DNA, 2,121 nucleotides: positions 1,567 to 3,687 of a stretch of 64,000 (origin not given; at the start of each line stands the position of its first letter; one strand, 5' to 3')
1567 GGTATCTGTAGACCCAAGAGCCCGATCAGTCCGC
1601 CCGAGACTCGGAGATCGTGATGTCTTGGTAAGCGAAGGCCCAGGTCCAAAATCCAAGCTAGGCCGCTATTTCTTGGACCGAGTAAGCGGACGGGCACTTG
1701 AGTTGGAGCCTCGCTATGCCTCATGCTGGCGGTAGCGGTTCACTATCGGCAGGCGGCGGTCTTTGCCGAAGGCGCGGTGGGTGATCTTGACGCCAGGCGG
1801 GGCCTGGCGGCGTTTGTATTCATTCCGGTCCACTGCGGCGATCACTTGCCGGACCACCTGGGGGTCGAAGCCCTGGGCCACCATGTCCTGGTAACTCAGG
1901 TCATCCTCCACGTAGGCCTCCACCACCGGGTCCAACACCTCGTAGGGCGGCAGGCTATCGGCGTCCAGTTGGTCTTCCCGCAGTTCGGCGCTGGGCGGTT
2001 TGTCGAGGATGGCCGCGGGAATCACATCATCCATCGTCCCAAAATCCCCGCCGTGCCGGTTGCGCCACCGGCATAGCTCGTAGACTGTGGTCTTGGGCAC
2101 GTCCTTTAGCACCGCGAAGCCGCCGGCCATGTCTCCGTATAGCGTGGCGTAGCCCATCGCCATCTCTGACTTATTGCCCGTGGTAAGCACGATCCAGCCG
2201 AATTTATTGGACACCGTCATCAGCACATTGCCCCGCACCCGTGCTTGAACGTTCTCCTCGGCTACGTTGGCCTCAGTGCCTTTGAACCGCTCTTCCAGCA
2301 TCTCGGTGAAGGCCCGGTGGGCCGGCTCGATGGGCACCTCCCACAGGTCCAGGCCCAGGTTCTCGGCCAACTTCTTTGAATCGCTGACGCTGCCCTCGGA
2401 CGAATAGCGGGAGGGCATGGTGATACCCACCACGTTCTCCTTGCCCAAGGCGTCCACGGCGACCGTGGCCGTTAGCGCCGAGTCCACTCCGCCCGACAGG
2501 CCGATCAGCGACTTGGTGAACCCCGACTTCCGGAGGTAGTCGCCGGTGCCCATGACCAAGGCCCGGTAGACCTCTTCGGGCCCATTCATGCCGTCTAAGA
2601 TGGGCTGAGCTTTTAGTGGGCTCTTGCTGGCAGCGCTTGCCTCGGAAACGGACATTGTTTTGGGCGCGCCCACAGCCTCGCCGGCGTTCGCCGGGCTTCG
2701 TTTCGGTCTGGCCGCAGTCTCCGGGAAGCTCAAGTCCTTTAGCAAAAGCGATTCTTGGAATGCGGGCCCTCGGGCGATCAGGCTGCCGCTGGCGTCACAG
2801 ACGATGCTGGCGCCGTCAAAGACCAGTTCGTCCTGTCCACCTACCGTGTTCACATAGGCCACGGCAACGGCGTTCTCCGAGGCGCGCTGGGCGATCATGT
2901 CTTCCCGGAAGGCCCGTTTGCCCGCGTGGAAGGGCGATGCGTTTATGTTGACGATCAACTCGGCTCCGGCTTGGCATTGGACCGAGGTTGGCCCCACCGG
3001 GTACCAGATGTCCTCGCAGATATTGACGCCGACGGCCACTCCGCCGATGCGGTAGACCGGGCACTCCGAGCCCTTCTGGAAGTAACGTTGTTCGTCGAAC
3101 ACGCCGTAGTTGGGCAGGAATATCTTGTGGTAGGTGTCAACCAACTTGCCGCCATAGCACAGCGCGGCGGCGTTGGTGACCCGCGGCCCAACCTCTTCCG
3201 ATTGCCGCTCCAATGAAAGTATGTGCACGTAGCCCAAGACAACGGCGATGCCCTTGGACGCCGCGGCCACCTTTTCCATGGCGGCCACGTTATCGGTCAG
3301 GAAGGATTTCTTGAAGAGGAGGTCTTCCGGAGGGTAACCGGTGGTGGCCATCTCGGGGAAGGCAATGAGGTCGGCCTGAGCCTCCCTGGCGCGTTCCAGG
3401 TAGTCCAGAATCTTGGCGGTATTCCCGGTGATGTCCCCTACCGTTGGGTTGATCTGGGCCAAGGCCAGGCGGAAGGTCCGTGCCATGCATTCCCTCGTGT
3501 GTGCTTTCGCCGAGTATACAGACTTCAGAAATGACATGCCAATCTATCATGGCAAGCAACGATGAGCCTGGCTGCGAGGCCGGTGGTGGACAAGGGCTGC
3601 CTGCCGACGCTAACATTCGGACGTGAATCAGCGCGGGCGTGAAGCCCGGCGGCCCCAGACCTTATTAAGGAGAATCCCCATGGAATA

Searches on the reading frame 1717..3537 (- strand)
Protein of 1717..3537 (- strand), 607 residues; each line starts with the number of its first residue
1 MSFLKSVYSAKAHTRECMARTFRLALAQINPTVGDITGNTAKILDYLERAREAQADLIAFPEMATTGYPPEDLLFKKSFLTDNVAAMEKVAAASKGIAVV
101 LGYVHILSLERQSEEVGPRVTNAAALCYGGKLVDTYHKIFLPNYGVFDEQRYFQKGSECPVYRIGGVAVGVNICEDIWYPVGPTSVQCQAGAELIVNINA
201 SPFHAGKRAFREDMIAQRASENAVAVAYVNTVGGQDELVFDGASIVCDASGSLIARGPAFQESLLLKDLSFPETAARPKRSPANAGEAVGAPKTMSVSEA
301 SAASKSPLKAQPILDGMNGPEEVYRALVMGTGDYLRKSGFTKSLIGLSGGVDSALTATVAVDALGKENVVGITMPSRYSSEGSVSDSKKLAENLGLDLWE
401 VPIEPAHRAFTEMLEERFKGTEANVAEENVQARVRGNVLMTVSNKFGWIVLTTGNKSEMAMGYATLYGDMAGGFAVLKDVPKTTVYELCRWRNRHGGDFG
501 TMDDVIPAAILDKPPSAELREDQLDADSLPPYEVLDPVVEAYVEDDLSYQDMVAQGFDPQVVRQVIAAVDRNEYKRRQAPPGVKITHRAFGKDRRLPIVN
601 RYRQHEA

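Call 37: search_protein_families(library=pfam, proteins=[window:1717-3537:-], max_evalue=0.00001)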
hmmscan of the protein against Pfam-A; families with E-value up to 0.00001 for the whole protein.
window:1717-3537:- (607 aa): 2 families
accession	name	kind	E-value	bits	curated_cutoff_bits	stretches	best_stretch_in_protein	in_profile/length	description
PF02540.23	NAD_synthase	-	9e-72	241.5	21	1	325-579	3-242/242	NAD synthase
PF00795.27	CN_hydrolase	-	9.6e-33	114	23.2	1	23-276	1-253/256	Carbon-nitrogen hydrolase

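Call 38: find_related_loci(query=window:1717-3537:-, collection=genome_contigs, flank=1000)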
Query window:1717-3537:- (607 aa) in genome_contigs; peptide patterns used: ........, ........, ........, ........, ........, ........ (x = any residue, [..] = any of these).
600 stretches matched a pattern (row limit reached: there are more); 587 encode a relative of the query (tblastn E <= 1e-3); the best 80 are kept; 80 distinct loci.
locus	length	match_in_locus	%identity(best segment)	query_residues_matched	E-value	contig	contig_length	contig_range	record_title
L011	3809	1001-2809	84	5-606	0e+0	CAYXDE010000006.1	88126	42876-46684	MAG TPA_asm: uncultured Dehalococcoidia bacterium isolate SRP077602_co6_377 genome assembly, contig: NODE_347_length_881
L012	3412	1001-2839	77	4-607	0e+0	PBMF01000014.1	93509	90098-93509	MAG: Chloroflexota bacterium isolate SP22 161895, whole genome shotgun sequence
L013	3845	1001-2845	78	1-606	0e+0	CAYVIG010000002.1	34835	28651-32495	MAG TPA_asm: uncultured Dehalococcoidia bacterium isolate SRP077602_co4_651 genome assembly, contig: NODE_1894_length_34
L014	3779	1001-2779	71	6-606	0e+0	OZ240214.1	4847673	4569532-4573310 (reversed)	MAG: Dehalococcoidia bacterium isolate 15407ad4-12be-4b8a-b00d-040aaa6d19d6 genome assembly, chromosome: 1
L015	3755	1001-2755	70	12-604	0e+0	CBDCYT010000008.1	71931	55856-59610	MAG: Dehalococcoidia bacterium isolate b3e3ad07-64b9-47c7-ad82-6c21615a0932 genome assembly, contig: contig_8, whole gen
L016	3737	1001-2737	69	18-604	0e+0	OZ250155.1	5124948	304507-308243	MAG: Dehalococcoidia bacterium isolate 1061aa9e-c1ab-476f-8b68-e9686b595c54 genome assembly, chromosome: 1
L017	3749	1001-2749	70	14-604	0e+0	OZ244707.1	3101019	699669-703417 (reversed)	MAG: Dehalococcoidia bacterium isolate ff215481-6181-4eb5-bab1-de6adcd508a5 genome assembly, chromosome: 1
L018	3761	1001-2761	69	18-603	0e+0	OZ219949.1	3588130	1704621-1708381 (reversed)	MAG: Dehalococcoidia bacterium isolate 99137651-b1e7-4859-9a90-ab3a7f48d20f genome assembly, chromosome: 5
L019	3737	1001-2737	68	18-604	0e+0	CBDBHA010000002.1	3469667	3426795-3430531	MAG: Dehalococcoidia bacterium isolate bb2b1bd2-7e29-43ac-b61b-1ab32c8d9498 genome assembly, contig: contig_2, whole gen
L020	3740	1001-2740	67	17-604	0e+0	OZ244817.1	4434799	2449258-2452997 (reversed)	MAG: Dehalococcoidia bacterium isolate 600c9aab-54a7-483e-8747-7fd718dfbb6a genome assembly, chromosome: 1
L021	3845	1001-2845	67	18-604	0e+0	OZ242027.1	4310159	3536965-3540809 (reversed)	MAG: Dehalococcoidia bacterium isolate b612d4f0-7387-46ac-83c2-9cb111bb644c genome assembly, chromosome: 1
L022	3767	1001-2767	69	18-604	0e+0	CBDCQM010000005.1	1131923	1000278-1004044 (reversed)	MAG: Dehalococcoidia bacterium isolate 9ac7512b-c8f4-466b-95df-5190cdad7ee7 genome assembly, contig: contig_5, whole gen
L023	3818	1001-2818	66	15-604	0e+0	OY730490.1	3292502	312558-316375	MAG: Dehalococcoidia bacterium isolate 701b80ad-9c2c-4985-8916-d2900bd10c0f genome assembly, chromosome: 1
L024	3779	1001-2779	67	6-604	0e+0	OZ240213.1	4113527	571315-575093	MAG: Dehalococcoidia bacterium isolate 72fd1f58-039a-43d1-a234-fad5f02d9593 genome assembly, chromosome: 1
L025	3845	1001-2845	66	7-604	0e+0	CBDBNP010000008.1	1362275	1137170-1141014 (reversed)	MAG: Dehalococcoidia bacterium isolate af979d49-7d3b-4688-8ea5-a167a3c9a9f9 genome assembly, contig: contig_8, whole gen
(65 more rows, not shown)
